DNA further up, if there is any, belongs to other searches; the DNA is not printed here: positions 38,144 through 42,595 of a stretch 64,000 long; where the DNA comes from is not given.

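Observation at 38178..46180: Complete type II-A CRISPR-Cas9 system with all parts readable: minus-strand tracrRNA, cas9-cas1-cas2-csn2, 26-spacer array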

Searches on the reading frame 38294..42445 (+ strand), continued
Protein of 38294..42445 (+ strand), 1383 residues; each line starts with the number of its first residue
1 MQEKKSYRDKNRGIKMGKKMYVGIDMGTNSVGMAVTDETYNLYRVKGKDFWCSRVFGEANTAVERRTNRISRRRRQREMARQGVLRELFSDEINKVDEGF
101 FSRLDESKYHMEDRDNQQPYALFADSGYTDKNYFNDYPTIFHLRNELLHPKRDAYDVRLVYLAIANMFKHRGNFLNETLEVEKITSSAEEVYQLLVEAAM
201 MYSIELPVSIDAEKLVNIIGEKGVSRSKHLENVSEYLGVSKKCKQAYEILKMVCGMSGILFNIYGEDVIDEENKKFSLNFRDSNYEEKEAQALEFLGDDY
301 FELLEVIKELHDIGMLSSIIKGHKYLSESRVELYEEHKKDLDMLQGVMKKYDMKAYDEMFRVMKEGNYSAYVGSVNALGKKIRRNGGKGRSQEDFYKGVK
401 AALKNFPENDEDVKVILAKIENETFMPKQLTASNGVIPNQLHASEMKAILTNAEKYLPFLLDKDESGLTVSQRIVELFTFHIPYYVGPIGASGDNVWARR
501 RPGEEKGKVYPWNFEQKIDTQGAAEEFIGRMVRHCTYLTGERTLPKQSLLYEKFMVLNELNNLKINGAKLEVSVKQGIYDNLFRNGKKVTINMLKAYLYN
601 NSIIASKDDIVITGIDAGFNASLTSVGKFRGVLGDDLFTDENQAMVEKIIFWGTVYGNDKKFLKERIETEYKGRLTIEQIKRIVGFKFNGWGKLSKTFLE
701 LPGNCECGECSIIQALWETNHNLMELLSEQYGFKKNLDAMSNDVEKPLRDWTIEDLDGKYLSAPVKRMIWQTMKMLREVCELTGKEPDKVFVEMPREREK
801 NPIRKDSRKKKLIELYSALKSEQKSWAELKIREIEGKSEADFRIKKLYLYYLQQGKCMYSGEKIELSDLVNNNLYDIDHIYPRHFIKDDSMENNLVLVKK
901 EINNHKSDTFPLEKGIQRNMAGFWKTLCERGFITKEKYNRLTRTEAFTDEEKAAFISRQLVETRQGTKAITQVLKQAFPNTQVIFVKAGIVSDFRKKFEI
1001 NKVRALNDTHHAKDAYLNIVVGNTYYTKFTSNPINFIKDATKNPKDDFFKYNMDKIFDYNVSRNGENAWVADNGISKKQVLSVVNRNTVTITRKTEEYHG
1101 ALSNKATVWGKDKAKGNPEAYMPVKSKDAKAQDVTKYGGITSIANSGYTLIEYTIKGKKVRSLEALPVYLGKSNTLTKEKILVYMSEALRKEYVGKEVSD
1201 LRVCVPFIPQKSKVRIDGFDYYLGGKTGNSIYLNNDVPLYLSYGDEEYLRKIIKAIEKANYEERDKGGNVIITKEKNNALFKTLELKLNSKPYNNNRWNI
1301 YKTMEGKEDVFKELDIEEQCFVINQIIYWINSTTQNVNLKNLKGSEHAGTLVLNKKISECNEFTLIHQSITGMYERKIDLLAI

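Call 9: search_solved_structures(query=window:38339-42445:+, show_alignments=1)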
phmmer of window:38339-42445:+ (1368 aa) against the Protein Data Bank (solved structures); distinct sequences matched with E-value up to 0.001: 75 (the best 60 are shown).
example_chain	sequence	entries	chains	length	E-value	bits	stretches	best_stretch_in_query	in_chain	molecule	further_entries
9jwk_A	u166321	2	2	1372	0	1021.6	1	5-1368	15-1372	CRISPR-associated endonuclease Cas9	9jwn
9vj8_S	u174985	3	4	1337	2.6e-132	446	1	3-1146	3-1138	CRISPR-associated endonuclease Cas9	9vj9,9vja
9wdx_P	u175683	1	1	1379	5.1e-131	441.7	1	1-1021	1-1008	CRISPR-associated endonuclease Cas9/Csn1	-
8pj9_A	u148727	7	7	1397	1.2e-130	440.5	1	3-1062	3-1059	CRISPR-associated endonuclease Cas9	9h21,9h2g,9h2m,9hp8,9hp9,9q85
7vk9_A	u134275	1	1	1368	1.6e-130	440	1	1-1021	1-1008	CRISPR-associated endonuclease Cas9/Csn1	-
9k4c_A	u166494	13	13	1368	2e-130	439.7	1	1-1365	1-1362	CRISPR-associated endonuclease Cas9/Csn1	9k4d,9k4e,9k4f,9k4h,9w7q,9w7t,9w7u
7s36_P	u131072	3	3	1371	2.1e-130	439.7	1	1-1021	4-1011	CRISPR-associated endonuclease Cas9/Csn1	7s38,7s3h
4cmp_A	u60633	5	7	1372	2.3e-130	439.6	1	1-1021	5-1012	CRISPR-ASSOCIATED ENDONUCLEASE CAS9/CSN1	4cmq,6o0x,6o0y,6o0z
6ifo_A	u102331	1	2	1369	2.4e-130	439.5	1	1-1021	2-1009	CRISPR-associated endonuclease Cas9/Csn1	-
5f9r_B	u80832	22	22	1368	2.4e-130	439.5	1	1-1021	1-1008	CRISPR-associated endonuclease Cas9/Csn1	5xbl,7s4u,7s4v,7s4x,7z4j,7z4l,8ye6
7s37_P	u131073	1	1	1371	2.4e-130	439.5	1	1-1021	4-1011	CRISPR-associated endonuclease Cas9/Csn1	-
4zt0_A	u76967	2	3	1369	2.6e-130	439.4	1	1-1021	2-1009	CRISPR-associated endonuclease Cas9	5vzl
6mcb_A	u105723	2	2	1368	2.6e-130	439.4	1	1-1021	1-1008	CRISPR-associated endonuclease Cas9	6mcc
8fzt_E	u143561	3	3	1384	2.9e-130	439.2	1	1-1021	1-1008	CRISPR-associated endonuclease Cas9/Csn1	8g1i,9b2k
8t6t_A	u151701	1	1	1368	3.1e-130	439.1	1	3-1021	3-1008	CRISPR-associated endonuclease Cas9/Csn1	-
8tzz_A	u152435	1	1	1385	3.2e-130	439.1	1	2-1021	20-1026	CRISPR-associated endonuclease Cas9/Csn1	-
8spq_A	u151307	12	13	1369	4.3e-130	438.6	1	3-1021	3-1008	CRISPR-associated endonuclease Cas9/Csn1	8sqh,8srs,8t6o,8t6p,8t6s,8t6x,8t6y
8t79_A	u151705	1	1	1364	6.2e-130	438.1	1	3-1021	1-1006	CRISPR-associated endonuclease Cas9/Csn1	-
8u3y_A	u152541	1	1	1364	6.4e-130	438.1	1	3-1021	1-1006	CRISPR-associated endonuclease Cas9/Csn1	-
6ai6_A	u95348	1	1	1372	6.7e-130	438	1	1-1021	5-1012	CRISPR-associated endonuclease Cas9/Csn1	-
7v59_B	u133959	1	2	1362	9e-130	437.6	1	3-1021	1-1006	CRISPR-associated endonuclease Cas9/Csn1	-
6aeb_B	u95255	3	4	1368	2.6e-129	436.1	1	1-1021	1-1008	DNA Nuclease | CRISPR-associated endonuclease Cas9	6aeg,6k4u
4un3_B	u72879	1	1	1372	5.2e-129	435.1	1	1-1021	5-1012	CRISPR-ASSOCIATED ENDONUCLEASE CAS9/CSN1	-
6k4p_B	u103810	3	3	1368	5.6e-129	434.9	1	1-1021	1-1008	CRISPR-associated endonuclease Cas9/Csn1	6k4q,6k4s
9h4l_A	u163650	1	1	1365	6.6e-129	434.7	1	3-1021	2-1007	CRISPR-associated endonuclease Cas9/Csn1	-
5fw1_B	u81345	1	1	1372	1.1e-128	434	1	1-1021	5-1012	CRISPR-ASSOCIATED ENDONUCLEASE CAS9/CSN1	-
5fw3_B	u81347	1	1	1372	1.5e-128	433.5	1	1-1021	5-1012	CRISPR-ASSOCIATED ENDONUCLEASE CAS9/CSN1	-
5fw2_B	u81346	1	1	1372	1.7e-128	433.4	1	1-1021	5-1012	CRISPR-ASSOCIATED ENDONUCLEASE CAS9/CSN1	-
9kj6_A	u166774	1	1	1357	2.1e-128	433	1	1-1021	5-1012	CRISPR-associated endonuclease Cas9/Csn1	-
5b2r_B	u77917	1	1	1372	2.4e-128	432.9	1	1-1021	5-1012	CRISPR-associated endonuclease Cas9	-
5b2t_B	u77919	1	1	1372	3.4e-128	432.4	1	1-1021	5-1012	CRISPR-associated endonuclease Cas9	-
5b2s_B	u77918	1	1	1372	3.6e-128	432.3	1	1-1021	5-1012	CRISPR-associated endonuclease Cas9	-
4un4_B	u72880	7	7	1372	5.6e-128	431.6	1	1-1021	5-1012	CRISPR-ASSOCIATED ENDONUCLEASE CAS9/CSN1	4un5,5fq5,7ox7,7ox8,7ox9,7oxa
5vw1_A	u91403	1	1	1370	5.9e-128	431.6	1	1-1021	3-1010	CRISPR-associated endonuclease Cas9/Csn1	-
5y36_A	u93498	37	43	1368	5.9e-128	431.6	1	1-1021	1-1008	CRISPR-associated endonuclease Cas9/Csn1 | CRISPR-associated endonuclease Cas9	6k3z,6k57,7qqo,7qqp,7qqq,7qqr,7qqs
4zt9_A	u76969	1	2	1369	6.5e-128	431.4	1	1-1021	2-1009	CRISPR-associated endonuclease Cas9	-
4oo8_A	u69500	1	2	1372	1.2e-127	430.5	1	1-1021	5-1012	CRISPR-associated endonuclease Cas9/Csn1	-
8wus_A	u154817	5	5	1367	1.5e-127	430.2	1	3-1021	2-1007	CRISPR-associated endonuclease Cas9/Csn1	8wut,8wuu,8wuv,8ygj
6vpc_B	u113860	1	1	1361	4.7e-127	428.6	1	6-1021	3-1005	CRISPR-associated endonuclease Cas9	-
8hud_A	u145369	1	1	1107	6.2e-21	77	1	487-1021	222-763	CRISPR-associated endonuclease Cas9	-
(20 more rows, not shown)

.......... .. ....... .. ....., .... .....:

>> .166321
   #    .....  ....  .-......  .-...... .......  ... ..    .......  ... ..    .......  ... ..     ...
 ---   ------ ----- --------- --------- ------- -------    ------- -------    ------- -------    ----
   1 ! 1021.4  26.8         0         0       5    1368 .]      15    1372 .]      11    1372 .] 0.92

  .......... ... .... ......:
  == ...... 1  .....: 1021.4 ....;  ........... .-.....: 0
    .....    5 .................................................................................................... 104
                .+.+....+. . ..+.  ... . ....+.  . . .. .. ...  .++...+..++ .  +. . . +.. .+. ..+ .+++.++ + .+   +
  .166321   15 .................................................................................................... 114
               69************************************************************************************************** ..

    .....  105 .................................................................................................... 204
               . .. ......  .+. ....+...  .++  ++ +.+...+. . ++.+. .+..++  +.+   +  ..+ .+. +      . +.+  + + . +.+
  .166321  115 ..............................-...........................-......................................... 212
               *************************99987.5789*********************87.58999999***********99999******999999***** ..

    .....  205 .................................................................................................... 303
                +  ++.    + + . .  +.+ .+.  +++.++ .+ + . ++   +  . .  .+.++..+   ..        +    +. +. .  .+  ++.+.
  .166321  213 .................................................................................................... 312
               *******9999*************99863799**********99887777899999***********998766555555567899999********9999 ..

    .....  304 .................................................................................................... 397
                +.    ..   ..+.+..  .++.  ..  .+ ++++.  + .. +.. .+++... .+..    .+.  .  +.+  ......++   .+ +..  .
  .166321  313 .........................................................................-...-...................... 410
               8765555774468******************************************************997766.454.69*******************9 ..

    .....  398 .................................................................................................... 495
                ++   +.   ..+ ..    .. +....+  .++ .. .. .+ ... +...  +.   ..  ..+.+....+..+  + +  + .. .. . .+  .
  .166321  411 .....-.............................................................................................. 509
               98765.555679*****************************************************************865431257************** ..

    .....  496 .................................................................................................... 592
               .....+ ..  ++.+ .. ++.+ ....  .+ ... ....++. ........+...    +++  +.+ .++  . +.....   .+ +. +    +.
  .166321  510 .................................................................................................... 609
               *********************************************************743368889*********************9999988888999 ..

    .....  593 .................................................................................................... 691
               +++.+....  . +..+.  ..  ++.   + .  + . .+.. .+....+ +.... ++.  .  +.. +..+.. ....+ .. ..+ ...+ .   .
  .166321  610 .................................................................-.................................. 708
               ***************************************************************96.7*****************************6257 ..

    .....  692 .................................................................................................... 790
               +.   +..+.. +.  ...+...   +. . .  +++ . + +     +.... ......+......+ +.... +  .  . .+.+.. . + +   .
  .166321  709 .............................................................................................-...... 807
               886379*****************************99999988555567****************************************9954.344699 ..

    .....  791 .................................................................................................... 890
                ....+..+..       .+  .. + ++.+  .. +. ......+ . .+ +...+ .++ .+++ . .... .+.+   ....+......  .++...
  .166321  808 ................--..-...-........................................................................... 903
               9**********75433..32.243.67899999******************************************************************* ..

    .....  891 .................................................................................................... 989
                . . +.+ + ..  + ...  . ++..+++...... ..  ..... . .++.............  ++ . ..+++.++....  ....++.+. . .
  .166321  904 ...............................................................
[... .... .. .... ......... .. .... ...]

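Call 10: find_homologous_proteins(query=window:38339-42445:+, max_evalue=1e-50)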
Query window:38339-42445:+ (1368 aa): 2470 proteins with E <= 1e-50 among 8000 candidates; the best 120 are listed.
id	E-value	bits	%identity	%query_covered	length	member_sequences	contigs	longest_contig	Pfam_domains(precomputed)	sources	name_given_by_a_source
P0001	0.0e+0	2805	89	100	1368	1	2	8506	PF16592.11,PF13395.13,PF22702.3,PF16595.11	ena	-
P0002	0.0e+0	2805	90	100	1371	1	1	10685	PF16592.11,PF13395.13,PF22702.3,PF16595.11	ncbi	ncbi:MAG: type II CRISPR RNA-guided endonuclease Cas9 [Eubacterium sp.]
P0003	0.0e+0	2804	89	100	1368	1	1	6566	PF16592.11,PF13395.13,PF22702.3,PF16595.11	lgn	-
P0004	0.0e+0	2775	89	100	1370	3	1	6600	PF16592.11,PF13395.13,PF22702.3,PF16593.12,PF16595.11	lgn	-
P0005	0.0e+0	2771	88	100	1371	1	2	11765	PF16592.11,PF13395.13,PF22702.3,PF16595.11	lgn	-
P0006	0.0e+0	2769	89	100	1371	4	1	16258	PF16592.11,PF13395.13,PF22702.3,PF16593.12,PF16595.11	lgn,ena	-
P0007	0.0e+0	2765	88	100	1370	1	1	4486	PF16592.11,PF13395.13,PF22702.3,PF16595.11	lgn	-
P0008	0.0e+0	2758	87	100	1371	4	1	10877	PF16592.11,PF13395.13,PF22702.3,PF16593.12,PF16595.11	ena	-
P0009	0.0e+0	2750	88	100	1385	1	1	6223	PF16592.11,PF13395.13,PF22702.3,PF16593.12,PF16595.11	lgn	-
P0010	0.0e+0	2722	87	100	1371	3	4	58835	PF16592.11,PF13395.13,PF22702.3,PF16595.11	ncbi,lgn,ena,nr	ncbi:MAG: type II CRISPR RNA-guided endonuclease Cas9 [Lachnospiraceae bacterium]|nr:type II CRISPR 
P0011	0.0e+0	2690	85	100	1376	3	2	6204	PF16592.11,PF13395.13,PF22702.3,PF16595.11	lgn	-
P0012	0.0e+0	2681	85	100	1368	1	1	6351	PF16592.11,PF13395.13,PF22702.3,PF16593.12,PF16595.11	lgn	-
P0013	0.0e+0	2675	85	100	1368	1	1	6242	PF16592.11,PF13395.13,PF22702.3,PF16593.12,PF16595.11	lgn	-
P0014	0.0e+0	2672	85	100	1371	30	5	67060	PF16592.11,PF13395.13,PF22702.3,PF16595.11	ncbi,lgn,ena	-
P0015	0.0e+0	2666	85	100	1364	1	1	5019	PF16592.11,PF13395.13,PF22702.3,PF16593.12,PF16595.11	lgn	-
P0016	0.0e+0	2653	84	100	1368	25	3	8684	PF16592.11,PF13395.13,PF22702.3,PF16593.12,PF16595.11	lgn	-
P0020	0.0e+0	2629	84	100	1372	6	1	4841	PF16592.11,PF13395.13,PF22702.3,PF16593.12,PF16595.11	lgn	-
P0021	0.0e+0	2619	82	100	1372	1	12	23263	PF16592.11,PF13395.13,PF22702.3,PF16595.11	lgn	-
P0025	0.0e+0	2532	80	100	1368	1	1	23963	PF16592.11,PF13395.13,PF22702.3,PF16595.11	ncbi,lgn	-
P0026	0.0e+0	2521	80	100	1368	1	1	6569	PF16592.11,PF13395.13,PF22702.3,PF16595.11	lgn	-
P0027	0.0e+0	2517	80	100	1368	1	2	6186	PF16592.11,PF13395.13,PF22702.3,PF16595.11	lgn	-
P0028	0.0e+0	2516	80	100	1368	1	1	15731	PF16592.11,PF13395.13,PF22702.3,PF16595.11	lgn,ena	-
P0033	0.0e+0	2500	79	100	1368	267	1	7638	PF16592.11,PF13395.13,PF22702.3,PF16595.11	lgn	-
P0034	0.0e+0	2500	80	100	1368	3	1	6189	PF16592.11,PF13395.13,PF22702.3,PF16595.11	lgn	-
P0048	0.0e+0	2403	76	100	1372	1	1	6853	PF16592.11,PF13395.13,PF22702.3,PF16595.11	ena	-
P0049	0.0e+0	2398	76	100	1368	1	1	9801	PF16592.11,PF13395.13,PF22702.3,PF16595.11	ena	-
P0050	0.0e+0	2389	76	100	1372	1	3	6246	PF16592.11,PF13395.13,PF22702.3,PF16595.11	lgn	-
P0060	0.0e+0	2233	71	100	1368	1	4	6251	PF16592.11,PF13395.13,PF22702.3,PF16595.11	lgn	-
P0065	0.0e+0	2082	66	100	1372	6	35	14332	PF16592.11,PF13395.13,PF22702.3,PF16595.11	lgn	-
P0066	0.0e+0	2076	67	100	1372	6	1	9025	PF16592.11,PF13395.13,PF22702.3,PF16593.12,PF16595.11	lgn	-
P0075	0.0e+0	1653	56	100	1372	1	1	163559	PF16592.11,PF13395.13,PF22702.3,PF16595.11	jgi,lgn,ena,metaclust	metaclust:\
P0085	0.0e+0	1616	54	100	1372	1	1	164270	PF16592.11,PF13395.13,PF22702.3,PF16595.11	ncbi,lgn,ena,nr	ncbi:MAG: type II CRISPR RNA-guided endonuclease Cas9 [Acetatifactor sp.]|nr:type II CRISPR RNA-guid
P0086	0.0e+0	1615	54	100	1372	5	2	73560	PF16592.11,PF13395.13,PF22702.3,PF16593.12,PF16595.11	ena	-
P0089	0.0e+0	1609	54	100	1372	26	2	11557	PF16592.11,PF13395.13,PF22702.3,PF16593.12,PF16595.11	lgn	-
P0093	0.0e+0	1602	54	100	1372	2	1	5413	PF16592.11,PF13395.13,PF22702.3,PF16593.12,PF16595.11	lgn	-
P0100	0.0e+0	1584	53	100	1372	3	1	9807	PF16592.11,PF13395.13,PF22702.3,PF16593.12,PF16595.11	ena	-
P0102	0.0e+0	1578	54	100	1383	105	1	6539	PF16592.11,PF13395.13,PF22702.3,PF16593.12,PF16595.11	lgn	-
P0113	0.0e+0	1550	54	100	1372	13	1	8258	PF16592.11,PF13395.13,PF22702.3,PF16593.12,PF16595.11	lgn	-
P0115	0.0e+0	1548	53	100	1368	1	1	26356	PF16592.11,PF13395.13,PF22702.3,PF16593.12,PF16595.11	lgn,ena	-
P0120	0.0e+0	1542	53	100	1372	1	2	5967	PF16592.11,PF13395.13,PF22702.3,PF16593.12,PF16595.11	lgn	-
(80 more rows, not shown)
